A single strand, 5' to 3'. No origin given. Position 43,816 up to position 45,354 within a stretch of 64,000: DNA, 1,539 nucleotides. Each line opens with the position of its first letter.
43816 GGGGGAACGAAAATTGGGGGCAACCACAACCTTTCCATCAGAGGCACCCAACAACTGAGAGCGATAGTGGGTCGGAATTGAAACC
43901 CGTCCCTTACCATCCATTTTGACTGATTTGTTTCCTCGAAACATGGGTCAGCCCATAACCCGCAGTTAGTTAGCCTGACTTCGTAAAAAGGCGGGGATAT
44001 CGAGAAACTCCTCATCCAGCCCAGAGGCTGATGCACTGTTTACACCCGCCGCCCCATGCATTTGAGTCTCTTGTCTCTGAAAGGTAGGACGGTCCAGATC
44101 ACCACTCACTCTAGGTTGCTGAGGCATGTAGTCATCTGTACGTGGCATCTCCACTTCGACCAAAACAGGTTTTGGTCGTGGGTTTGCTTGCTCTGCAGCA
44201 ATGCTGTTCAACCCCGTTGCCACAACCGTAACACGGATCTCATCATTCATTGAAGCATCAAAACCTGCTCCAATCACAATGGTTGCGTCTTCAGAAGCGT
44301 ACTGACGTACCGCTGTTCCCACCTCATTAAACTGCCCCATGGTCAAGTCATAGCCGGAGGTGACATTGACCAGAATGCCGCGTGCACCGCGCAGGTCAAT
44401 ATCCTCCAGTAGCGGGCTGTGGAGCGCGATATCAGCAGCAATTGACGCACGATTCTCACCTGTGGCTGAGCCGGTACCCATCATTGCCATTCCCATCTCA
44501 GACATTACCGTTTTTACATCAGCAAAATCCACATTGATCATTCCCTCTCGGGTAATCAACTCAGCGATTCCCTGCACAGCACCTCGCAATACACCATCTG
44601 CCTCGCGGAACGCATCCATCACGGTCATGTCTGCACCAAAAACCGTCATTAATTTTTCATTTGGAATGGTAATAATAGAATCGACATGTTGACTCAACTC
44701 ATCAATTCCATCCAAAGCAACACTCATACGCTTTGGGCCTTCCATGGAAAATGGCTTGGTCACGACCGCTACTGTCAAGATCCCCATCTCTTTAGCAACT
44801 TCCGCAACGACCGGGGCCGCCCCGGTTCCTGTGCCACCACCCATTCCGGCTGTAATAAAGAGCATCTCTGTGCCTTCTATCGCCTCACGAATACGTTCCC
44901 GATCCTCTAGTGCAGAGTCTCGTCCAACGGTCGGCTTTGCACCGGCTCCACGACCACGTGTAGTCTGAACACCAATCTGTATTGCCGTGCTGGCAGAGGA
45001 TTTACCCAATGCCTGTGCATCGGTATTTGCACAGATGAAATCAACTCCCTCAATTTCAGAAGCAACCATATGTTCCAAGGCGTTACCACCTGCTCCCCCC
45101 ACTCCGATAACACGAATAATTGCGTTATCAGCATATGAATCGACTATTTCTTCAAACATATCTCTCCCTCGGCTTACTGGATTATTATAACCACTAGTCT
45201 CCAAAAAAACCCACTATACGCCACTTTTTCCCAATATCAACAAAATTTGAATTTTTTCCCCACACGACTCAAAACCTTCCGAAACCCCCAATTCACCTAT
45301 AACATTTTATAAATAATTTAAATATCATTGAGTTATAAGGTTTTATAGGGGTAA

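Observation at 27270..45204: dcw cluster ends at ftsA; ftsZ has moved to directly upstream of mraZ and lpxC is absent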

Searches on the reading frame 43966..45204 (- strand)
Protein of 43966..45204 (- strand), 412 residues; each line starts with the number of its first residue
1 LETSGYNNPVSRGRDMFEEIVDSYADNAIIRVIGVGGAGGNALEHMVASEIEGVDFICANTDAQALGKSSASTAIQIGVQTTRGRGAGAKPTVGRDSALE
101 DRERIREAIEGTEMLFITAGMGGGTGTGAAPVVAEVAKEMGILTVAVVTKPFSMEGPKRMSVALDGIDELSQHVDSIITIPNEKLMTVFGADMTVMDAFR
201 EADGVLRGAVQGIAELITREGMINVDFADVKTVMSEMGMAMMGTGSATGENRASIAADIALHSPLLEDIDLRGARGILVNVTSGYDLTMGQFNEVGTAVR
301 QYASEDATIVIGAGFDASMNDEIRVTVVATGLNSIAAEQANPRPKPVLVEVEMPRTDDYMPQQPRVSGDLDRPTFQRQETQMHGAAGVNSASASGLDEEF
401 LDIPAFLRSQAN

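Call 3: search_protein_families(library=ncbifam, proteins=[window:43966-45204:-])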
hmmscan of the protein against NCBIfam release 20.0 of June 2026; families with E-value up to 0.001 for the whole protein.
window:43966-45204:- (412 aa): 1 family
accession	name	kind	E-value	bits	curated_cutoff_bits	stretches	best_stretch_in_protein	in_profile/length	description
TIGR00065.1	ftsZ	equivalog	5.1e-122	407.6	295.2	1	25-339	15-331/353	cell division protein FtsZ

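Call 9: find_related_loci(query=window:43966-45159:-, collection=genome_contigs, flank=10000)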
Query window:43966-45159:- (397 aa) in genome_contigs; peptide patterns used: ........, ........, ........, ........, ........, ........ (x = any residue, [..] = any of these).
600 stretches matched a pattern (row limit reached: there are more); 596 encode a relative of the query (tblastn E <= 1e-3); the best 80 are kept; 80 distinct loci.
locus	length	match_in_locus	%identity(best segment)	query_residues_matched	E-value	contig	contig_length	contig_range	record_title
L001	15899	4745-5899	62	1-397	2e-136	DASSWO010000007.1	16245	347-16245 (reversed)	MAG TPA_asm: Methylophaga sp. isolate SMAG_U625 k141_961199, whole genome shotgun sequence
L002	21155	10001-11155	62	1-397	8e-136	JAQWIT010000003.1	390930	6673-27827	MAG: Gammaproteobacteria bacterium isolate cluster1_bin.6 k141_482078, whole genome shotgun sequence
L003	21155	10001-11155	61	1-397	6e-135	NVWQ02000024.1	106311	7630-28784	MAG: Methylophaga sp. isolate NORP33 MHASMcontig_70722, whole genome shotgun sequence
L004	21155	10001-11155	62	1-397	1e-136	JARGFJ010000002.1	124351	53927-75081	MAG: Gammaproteobacteria bacterium isolate C14-03 NODE_2_length_124351_cov_24.280751, whole genome shotgun sequence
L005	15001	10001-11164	61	1-397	3e-133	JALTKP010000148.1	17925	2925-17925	MAG: Gammaproteobacteria bacterium isolate S139_maxbin2_scaf2bin.214_VB S139_NODE_2545_length_17925_cov_7.911001, whole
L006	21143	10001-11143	62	1-397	7e-132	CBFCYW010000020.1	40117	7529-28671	MAG TPA_asm: uncultured Chromatiales bacterium isolate SRR6194934_maxbin2_6 genome assembly, contig: ERZ781394.198, whol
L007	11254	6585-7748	59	1-397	8e-132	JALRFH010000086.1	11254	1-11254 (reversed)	MAG: Halieaceae bacterium isolate LH.11 LH_681947, whole genome shotgun sequence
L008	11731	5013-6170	60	1-397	9e-132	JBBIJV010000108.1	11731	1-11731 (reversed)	MAG: Rhodospirillaceae bacterium isolate FAS170219_bin_170 NODE_2583_length_11731_cov_2.48294, whole genome shotgun sequ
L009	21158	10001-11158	59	1-397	3e-131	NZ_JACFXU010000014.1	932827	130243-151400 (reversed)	Sediminihaliea albiluteola strain F7430 contig_14, whole genome shotgun sequence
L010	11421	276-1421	62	1-397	2e-131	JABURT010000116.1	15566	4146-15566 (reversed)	MAG: Gammaproteobacteria bacterium isolate Bin_15 NODE_789_length_15566_cov_10.1378, whole genome shotgun sequence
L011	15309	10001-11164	62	1-397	3e-131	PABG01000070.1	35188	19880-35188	MAG: Gammaproteobacteria bacterium isolate NAT125 MHASMcontig_919660, whole genome shotgun sequence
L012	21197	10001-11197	60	1-397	7e-131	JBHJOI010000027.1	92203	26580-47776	MAG: Thiotrichales bacterium isolate al_S2C1199_2 S2Ck119_60147, whole genome shotgun sequence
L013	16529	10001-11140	62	1-397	1e-130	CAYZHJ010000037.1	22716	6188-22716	MAG TPA_asm: uncultured Ectothiorhodospiraceae bacterium isolate binchicken_co207_265 genome assembly, contig: NODE_1898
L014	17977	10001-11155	61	1-397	4e-131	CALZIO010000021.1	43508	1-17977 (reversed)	MAG: uncultured Chromatiaceae bacterium isolate FCS_M_Gamma_047.1 genome assembly, contig: NODE_42_length_43508_cov_14.0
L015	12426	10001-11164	60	1-395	1e-130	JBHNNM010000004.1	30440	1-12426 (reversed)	MAG: Gammaproteobacteria bacterium isolate J21416_BXG_013-Gamma1 NODE_4_length_30440_cov_39.863485, whole genome shotgun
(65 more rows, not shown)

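Call 11: find_encoding_contigs(protein=window:43966-45159:-, flank=6000, max_places=10)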
Protein window:43966-45159:- (397 aa): 24 contigs read that carry it; 2 places shown.
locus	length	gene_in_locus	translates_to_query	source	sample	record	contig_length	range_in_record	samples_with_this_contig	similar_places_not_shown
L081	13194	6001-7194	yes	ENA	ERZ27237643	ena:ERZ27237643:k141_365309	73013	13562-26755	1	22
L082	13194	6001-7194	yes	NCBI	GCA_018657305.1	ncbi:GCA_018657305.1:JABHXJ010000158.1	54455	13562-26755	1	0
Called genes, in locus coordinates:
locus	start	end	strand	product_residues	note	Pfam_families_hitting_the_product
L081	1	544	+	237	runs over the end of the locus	PF02167:Cytochrom_C1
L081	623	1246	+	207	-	PF02798:GST_N, PF13409:GST_N_2, PF13417:GST_N_3, PF00043:GST_C (weak), PF13410:GST_C_2 (weak)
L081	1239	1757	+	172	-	PF04386:SspB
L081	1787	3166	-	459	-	PF01565:FAD_binding_4, PF02913:FAD-oxidase_C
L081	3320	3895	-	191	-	PF04972:BON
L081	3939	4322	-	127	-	PF08378:NERD (weak), PF02021:UPF0102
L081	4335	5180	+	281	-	PF00590:TP_methylase, PF23016:RsmI_C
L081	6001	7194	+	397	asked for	PF00091:Tubulin, PF12327:FtsZ_C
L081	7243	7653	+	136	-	PF02381:MraZ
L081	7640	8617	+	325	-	PF01795:Methyltransf_5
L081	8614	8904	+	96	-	PF04999:FtsL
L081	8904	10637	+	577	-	PF03717:PBP_dimer, PF00905:Transpeptidase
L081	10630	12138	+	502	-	PF01225:Mur_ligase, PF08245:Mur_ligase_M, PF02875:Mur_ligase_C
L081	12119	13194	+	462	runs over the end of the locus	PF01225:Mur_ligase (weak), PF08245:Mur_ligase_M, PF02875:Mur_ligase_C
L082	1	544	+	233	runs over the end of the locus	PF02167:Cytochrom_C1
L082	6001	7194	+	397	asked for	PF00091:Tubulin, PF12327:FtsZ_C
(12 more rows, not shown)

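Call 12: find_homologous_proteins(query=window:43966-45159:-, max_evalue=1e-60)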
Query window:43966-45159:- (397 aa): 8000 proteins with E <= 1e-60 among 8000 candidates; the best 120 are listed.
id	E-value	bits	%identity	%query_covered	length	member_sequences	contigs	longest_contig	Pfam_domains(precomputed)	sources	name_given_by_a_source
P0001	6.0e-248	840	100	100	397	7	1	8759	PF00091.32,PF12327.14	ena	-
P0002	1.8e-205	701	84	100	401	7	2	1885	PF00091.32,PF12327.14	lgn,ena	-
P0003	1.6e-194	664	79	100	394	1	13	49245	PF00091.32,PF12327.14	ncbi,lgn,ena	-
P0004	3.8e-194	663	80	100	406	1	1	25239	PF00091.32,PF12327.14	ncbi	-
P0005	4.9e-194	663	79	100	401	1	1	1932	PF00091.32,PF12327.14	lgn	-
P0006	8.4e-194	662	81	100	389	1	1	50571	PF00091.32,PF12327.14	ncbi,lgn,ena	-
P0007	1.3e-193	661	79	100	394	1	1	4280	PF00091.32,PF12327.14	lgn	-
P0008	3.4e-192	657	79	100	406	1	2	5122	PF00091.32,PF12327.14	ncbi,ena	-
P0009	1.7e-190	651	78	100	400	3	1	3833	PF00091.32,PF12327.14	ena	-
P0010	1.3e-188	645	78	100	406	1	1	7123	PF00091.32,PF12327.14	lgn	-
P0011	1.1e-187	642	76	100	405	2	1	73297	PF00091.32,PF12327.14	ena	-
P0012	7.2e-187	639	78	100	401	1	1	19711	PF00091.32,PF12327.14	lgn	-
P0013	3.7e-184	630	80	100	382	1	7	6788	PF00091.32,PF12327.14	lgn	-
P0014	5.9e-184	630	79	100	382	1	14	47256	PF00091.32,PF12327.14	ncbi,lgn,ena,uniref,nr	ncbi:MAG: cell division protein FtsZ [Gammaproteobacteria bacterium]|uniref:Cell division protein Ft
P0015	5.7e-183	626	74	100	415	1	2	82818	PF00091.32,PF12327.14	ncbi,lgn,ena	-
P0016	6.4e-183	626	76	100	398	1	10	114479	PF00091.32,PF12327.14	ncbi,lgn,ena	-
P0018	3.1e-174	598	73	100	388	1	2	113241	PF00091.32,PF12327.14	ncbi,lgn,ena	-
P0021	1.1e-170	586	74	100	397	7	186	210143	PF00091.32,PF12327.14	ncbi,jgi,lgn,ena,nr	ncbi:MAG: cell division protein FtsZ [Thiotrichales bacterium]|jgi:cell division protein FtsZ|nr:cel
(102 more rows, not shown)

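Call 13: find_encoding_contigs(protein=P0021, flank=8000, max_places=3)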
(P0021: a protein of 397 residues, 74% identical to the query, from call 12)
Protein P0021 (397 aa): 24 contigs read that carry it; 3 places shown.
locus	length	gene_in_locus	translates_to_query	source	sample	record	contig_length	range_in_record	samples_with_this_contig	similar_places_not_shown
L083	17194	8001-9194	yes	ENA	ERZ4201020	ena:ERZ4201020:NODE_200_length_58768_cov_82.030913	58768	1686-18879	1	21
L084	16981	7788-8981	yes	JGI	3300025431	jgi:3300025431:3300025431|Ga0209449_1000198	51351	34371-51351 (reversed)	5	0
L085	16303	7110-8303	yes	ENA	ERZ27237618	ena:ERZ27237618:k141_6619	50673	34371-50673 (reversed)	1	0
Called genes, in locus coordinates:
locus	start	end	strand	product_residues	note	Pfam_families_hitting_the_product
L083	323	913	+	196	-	PF10399:UCR_Fe-S_N, PF00355:Rieske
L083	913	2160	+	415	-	PF00033:Cytochrome_B, PF13631:Cytochrom_B_N_2, PF00032:Cytochrom_B_C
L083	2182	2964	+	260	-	PF02167:Cytochrom_C1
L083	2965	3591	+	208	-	PF02798:GST_N, PF13409:GST_N_2, PF13417:GST_N_3, PF00043:GST_C (weak)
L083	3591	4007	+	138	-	PF04386:SspB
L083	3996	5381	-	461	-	PF01565:FAD_binding_4, PF02913:FAD-oxidase_C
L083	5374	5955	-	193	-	PF04972:BON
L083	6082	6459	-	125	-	PF02021:UPF0102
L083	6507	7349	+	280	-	PF00590:TP_methylase, PF23016:RsmI_C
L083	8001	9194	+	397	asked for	PF00091:Tubulin, PF12327:FtsZ_C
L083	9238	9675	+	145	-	PF02381:MraZ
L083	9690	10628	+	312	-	PF01795:Methyltransf_5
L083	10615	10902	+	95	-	PF04999:FtsL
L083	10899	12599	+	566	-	PF03717:PBP_dimer, PF00905:Transpeptidase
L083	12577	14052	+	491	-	PF01225:Mur_ligase, PF08245:Mur_ligase_M, PF02875:Mur_ligase_C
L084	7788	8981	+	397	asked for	PF00091:Tubulin, PF12327:FtsZ_C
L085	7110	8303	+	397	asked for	PF00091:Tubulin, PF12327:FtsZ_C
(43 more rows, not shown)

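Call 14: find_encoding_contigs(protein=P0018, flank=8000, max_places=2)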
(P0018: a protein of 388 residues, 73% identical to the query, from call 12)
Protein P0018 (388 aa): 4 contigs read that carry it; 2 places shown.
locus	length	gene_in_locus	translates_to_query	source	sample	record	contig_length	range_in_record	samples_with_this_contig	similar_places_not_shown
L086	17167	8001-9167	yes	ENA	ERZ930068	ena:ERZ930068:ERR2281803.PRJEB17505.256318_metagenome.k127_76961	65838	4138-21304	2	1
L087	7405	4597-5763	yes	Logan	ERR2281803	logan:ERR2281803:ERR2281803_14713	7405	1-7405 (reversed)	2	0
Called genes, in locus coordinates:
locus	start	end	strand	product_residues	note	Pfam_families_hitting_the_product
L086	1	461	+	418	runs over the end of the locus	PF01098:FTSW_RODA_SPOVE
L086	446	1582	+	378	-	PF03033:Glyco_transf_28, PF13579:Glyco_trans_4_4 (weak), PF04101:Glyco_tran_28_C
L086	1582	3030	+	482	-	PF01225:Mur_ligase, PF08245:Mur_ligase_M, PF02875:Mur_ligase_C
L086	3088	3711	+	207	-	-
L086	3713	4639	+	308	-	PF01565:FAD_binding_4, PF02873:MurB_C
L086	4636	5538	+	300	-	PF01820:Dala_Dala_lig_N, PF02655:ATP-grasp_3, PF02222:ATP-grasp, PF02786:CPSase_L_D2 (weak), PF07478:Dala_Dala_lig_C, PF13535:ATP-grasp_4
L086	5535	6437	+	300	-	PF08478:POTRA_1, PF03799:FtsQ_DivIB_C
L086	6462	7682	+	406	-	PF14450:FtsA, PF00012:HSP70 (faint), PF02491:SHS2_FTSA, PF06277:EutA (weak), PF06723:MreB_Mbl, PF14450:FtsA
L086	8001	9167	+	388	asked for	PF00091:Tubulin, PF12327:FtsZ_C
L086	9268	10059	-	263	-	-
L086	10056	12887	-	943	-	PF00133:tRNA-synt_1, PF09334:tRNA-synt_1g (weak), PF13603:tRNA-synt_1_2 (faint), PF08264:Anticodon_1, PF10458:Val_tRNA-synt_C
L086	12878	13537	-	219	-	-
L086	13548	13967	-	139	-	PF04364:DNA_pol3_chi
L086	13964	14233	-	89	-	PF10387:DUF2442 (weak)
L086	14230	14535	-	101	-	PF13711:DUF4160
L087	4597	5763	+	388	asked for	PF00091:Tubulin, PF12327:FtsZ_C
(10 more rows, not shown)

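Call 15: find_encoding_contigs(protein=P0016, flank=8000, max_places=2)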
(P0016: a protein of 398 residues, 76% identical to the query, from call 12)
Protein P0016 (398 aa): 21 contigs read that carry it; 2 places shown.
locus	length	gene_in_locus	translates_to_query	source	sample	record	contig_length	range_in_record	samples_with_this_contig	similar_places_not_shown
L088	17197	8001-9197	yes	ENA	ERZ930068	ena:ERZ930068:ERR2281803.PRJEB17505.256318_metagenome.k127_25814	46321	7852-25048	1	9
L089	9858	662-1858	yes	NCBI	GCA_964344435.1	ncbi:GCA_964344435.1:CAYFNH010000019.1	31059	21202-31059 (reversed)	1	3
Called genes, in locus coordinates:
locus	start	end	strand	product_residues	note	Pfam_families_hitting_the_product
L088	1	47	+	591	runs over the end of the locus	PF13522:GATase_6, PF13537:GATase_7, PF00733:Asn_synthase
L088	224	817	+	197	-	PF10399:UCR_Fe-S_N, PF00355:Rieske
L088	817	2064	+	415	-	PF00033:Cytochrome_B, PF13631:Cytochrom_B_N_2, PF00032:Cytochrom_B_C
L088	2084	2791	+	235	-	PF02167:Cytochrom_C1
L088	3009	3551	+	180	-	PF02798:GST_N, PF13409:GST_N_2, PF13417:GST_N_3, PF13410:GST_C_2 (weak), PF00043:GST_C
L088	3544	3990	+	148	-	PF04386:SspB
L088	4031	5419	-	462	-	PF01565:FAD_binding_4, PF02913:FAD-oxidase_C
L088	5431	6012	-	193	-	PF04972:BON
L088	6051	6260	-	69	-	PF02021:UPF0102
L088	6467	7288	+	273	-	PF00590:TP_methylase, PF23016:RsmI_C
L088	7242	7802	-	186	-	-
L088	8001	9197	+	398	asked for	PF00091:Tubulin, PF12327:FtsZ_C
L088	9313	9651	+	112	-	PF02381:MraZ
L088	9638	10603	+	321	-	PF01795:Methyltransf_5, PF13649:Methyltransf_25 (faint)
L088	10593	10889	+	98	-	PF04999:FtsL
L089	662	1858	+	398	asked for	PF00091:Tubulin, PF12327:FtsZ_C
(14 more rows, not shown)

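Call 16: find_encoding_contigs(protein=P0015, flank=8000, max_places=1)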
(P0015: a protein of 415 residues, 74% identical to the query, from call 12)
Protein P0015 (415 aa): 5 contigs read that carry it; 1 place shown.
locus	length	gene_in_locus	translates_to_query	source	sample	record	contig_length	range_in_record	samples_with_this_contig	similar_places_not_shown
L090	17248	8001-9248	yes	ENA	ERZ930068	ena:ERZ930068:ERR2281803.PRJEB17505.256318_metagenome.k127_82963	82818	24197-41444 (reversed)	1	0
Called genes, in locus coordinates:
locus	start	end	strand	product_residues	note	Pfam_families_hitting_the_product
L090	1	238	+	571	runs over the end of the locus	PF13522:GATase_6, PF13537:GATase_7, PF00733:Asn_synthase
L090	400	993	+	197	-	PF10399:UCR_Fe-S_N, PF00355:Rieske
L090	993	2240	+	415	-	PF00033:Cytochrome_B, PF13631:Cytochrom_B_N_2, PF00032:Cytochrom_B_C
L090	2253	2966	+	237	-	PF02167:Cytochrom_C1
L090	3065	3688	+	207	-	PF02798:GST_N, PF13417:GST_N_3, PF13409:GST_N_2, PF13410:GST_C_2 (faint), PF00043:GST_C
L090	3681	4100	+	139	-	PF04386:SspB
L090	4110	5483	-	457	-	PF01565:FAD_binding_4, PF02913:FAD-oxidase_C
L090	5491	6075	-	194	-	PF04972:BON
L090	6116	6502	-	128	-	PF08378:NERD (weak), PF02021:UPF0102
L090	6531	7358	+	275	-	PF00590:TP_methylase, PF23016:RsmI_C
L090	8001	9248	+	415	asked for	PF00091:Tubulin, PF12327:FtsZ_C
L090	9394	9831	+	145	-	PF02381:MraZ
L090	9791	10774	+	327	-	PF01795:Methyltransf_5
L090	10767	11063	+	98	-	PF04999:FtsL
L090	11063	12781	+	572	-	PF03717:PBP_dimer, PF00905:Transpeptidase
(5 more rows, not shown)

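Call 17: find_encoding_contigs(protein=P0011, flank=8000, max_places=1)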
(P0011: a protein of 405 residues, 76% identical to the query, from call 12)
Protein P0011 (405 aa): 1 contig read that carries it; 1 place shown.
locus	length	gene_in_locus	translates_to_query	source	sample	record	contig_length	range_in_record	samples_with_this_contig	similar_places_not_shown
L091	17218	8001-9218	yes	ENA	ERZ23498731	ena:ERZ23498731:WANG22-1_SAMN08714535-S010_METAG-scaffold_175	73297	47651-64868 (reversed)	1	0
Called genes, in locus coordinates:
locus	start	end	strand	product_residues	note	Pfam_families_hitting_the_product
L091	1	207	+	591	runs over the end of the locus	PF13522:GATase_6, PF12481:DUF3700 (weak), PF13537:GATase_7, PF00733:Asn_synthase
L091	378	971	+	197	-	PF10399:UCR_Fe-S_N, PF00355:Rieske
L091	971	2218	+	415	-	PF00033:Cytochrome_B, PF13631:Cytochrom_B_N_2, PF00032:Cytochrom_B_C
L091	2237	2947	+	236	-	PF02167:Cytochrom_C1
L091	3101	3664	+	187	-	PF02798:GST_N, PF13409:GST_N_2, PF13417:GST_N_3, PF00043:GST_C, PF13410:GST_C_2 (weak)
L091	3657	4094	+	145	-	PF04386:SspB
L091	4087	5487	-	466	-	PF01565:FAD_binding_4, PF02913:FAD-oxidase_C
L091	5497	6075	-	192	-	PF04972:BON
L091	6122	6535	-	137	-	PF02021:UPF0102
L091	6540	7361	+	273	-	PF00590:TP_methylase, PF23016:RsmI_C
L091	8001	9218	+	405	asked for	PF00091:Tubulin, PF12327:FtsZ_C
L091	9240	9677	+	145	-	PF02381:MraZ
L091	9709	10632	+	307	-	PF01795:Methyltransf_5, PF13649:Methyltransf_25 (faint)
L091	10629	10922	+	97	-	PF04999:FtsL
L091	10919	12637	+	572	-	PF03717:PBP_dimer, PF00905:Transpeptidase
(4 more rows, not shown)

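Call 18: find_encoding_contigs(protein=P0006, flank=8000, max_places=1)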
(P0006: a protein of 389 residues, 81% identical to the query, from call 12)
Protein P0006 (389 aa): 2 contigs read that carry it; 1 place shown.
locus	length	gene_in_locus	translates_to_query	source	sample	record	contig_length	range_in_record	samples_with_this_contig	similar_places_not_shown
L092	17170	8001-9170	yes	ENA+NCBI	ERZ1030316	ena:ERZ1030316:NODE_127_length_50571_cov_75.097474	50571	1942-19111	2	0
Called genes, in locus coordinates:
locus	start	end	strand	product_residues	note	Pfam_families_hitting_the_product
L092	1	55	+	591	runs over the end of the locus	PF13522:GATase_6, PF13537:GATase_7, PF00733:Asn_synthase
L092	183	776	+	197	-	PF10399:UCR_Fe-S_N, PF00355:Rieske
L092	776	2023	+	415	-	PF00033:Cytochrome_B, PF13631:Cytochrom_B_N_2, PF00032:Cytochrom_B_C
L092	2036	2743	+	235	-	PF02167:Cytochrom_C1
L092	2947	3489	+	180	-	PF02798:GST_N, PF13409:GST_N_2, PF13417:GST_N_3, PF00043:GST_C, PF13410:GST_C_2 (weak)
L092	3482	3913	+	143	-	PF04386:SspB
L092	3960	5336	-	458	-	PF01565:FAD_binding_4, PF02913:FAD-oxidase_C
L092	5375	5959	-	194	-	PF04972:BON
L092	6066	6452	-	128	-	PF02021:UPF0102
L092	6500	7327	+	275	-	PF00590:TP_methylase, PF23016:RsmI_C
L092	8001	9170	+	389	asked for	PF00091:Tubulin, PF12327:FtsZ_C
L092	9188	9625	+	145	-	PF02381:MraZ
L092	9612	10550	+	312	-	PF01795:Methyltransf_5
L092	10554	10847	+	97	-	PF04999:FtsL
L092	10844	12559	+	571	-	PF03717:PBP_dimer, PF00905:Transpeptidase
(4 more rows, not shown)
